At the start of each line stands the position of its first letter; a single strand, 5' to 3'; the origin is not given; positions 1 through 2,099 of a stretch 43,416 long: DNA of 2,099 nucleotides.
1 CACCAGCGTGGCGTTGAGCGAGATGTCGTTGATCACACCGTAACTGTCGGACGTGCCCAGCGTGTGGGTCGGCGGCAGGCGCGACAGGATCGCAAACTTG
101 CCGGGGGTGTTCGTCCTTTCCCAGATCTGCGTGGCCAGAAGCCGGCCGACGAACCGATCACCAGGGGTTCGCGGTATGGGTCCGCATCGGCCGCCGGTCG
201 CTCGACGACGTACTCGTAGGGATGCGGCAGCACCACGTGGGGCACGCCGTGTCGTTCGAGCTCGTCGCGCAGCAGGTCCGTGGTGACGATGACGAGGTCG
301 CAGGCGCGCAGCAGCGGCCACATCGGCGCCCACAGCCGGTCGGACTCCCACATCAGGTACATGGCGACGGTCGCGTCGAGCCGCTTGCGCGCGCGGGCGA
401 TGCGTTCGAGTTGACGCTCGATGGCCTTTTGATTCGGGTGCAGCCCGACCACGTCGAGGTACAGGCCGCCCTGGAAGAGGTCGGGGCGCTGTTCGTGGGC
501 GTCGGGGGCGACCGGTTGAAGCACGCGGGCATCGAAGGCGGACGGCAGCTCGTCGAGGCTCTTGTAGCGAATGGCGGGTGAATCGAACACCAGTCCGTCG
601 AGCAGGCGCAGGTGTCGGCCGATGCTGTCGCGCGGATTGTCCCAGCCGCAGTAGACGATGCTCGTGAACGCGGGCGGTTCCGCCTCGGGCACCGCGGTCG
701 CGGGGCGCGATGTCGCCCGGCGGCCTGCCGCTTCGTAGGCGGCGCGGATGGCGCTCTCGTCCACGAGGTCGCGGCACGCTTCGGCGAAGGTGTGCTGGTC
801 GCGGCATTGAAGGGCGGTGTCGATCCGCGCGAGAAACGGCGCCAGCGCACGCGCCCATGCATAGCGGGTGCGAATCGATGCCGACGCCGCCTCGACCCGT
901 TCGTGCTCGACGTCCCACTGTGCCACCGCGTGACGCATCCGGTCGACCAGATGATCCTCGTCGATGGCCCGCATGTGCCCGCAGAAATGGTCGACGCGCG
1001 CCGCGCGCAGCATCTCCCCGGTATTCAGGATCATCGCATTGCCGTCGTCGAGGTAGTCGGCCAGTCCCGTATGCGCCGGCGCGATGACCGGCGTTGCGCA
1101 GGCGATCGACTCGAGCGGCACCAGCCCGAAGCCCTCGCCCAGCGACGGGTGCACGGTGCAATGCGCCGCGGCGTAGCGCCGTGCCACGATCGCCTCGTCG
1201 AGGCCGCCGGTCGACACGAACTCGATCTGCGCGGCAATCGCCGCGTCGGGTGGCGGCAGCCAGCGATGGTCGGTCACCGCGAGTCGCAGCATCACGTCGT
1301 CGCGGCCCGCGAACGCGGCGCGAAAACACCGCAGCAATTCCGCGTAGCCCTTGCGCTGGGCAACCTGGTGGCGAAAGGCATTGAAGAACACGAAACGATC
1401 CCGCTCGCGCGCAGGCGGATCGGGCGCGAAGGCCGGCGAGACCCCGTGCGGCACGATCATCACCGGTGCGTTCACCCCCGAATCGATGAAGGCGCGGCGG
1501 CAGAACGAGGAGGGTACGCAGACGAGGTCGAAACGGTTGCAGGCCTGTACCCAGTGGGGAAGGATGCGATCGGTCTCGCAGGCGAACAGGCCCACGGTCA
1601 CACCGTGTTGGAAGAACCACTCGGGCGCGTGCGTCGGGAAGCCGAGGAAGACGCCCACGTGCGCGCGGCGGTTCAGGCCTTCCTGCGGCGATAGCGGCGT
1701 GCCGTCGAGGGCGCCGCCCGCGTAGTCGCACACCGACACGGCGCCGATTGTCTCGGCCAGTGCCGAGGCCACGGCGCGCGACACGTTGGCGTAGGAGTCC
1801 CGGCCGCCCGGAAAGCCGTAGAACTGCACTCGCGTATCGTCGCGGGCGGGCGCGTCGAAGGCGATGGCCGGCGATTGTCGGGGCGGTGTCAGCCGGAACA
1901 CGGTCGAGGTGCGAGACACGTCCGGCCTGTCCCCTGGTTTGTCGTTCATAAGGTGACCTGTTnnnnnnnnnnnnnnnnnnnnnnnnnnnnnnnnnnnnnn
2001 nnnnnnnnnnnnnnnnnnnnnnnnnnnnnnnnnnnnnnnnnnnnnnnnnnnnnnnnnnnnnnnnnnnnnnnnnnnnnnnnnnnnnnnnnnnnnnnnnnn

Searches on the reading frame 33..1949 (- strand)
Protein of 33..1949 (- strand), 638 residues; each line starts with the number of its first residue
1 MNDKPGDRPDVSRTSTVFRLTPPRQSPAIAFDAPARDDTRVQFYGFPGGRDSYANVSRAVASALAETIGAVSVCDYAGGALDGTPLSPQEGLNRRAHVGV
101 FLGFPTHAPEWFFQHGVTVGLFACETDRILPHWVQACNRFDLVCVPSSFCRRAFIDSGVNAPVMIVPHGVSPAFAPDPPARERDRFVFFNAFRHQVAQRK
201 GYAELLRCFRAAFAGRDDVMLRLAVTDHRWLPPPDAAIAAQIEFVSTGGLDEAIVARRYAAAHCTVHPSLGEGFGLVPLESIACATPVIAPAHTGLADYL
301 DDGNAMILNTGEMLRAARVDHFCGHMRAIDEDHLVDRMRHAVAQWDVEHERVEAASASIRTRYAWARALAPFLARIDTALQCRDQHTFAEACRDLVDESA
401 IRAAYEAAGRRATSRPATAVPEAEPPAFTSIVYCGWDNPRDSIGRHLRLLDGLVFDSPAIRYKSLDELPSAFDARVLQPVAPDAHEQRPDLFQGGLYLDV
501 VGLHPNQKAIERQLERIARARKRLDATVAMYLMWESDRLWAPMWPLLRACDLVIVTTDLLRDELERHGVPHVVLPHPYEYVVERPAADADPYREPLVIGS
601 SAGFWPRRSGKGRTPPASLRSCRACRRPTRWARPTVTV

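Call 26: search_protein_families(library=pfam, proteins=[window:33-1949:-], max_evalue=0.0001)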
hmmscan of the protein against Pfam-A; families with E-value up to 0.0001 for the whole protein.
window:33-1949:- (638 aa): 4 families
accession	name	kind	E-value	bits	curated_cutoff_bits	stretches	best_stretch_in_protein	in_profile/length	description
PF20706.3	GT4-conflict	-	1.2e-13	51.2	26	1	251-370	271-383/385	Family 4 Glycosyltransferase in conflict systems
PF13692.12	Glyco_trans_1_4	-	2.7e-13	50.8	27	1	186-308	4-123/142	Glycosyl transferases group 1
PF00534.26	Glycos_transf_1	-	2.5e-11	43.9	26.4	1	247-313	78-139/172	Glycosyl transferases group 1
PF13439.12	Glyco_transf_4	-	2e-08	34.9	28.5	0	133-172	127-168/170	Glycosyltransferase Family 4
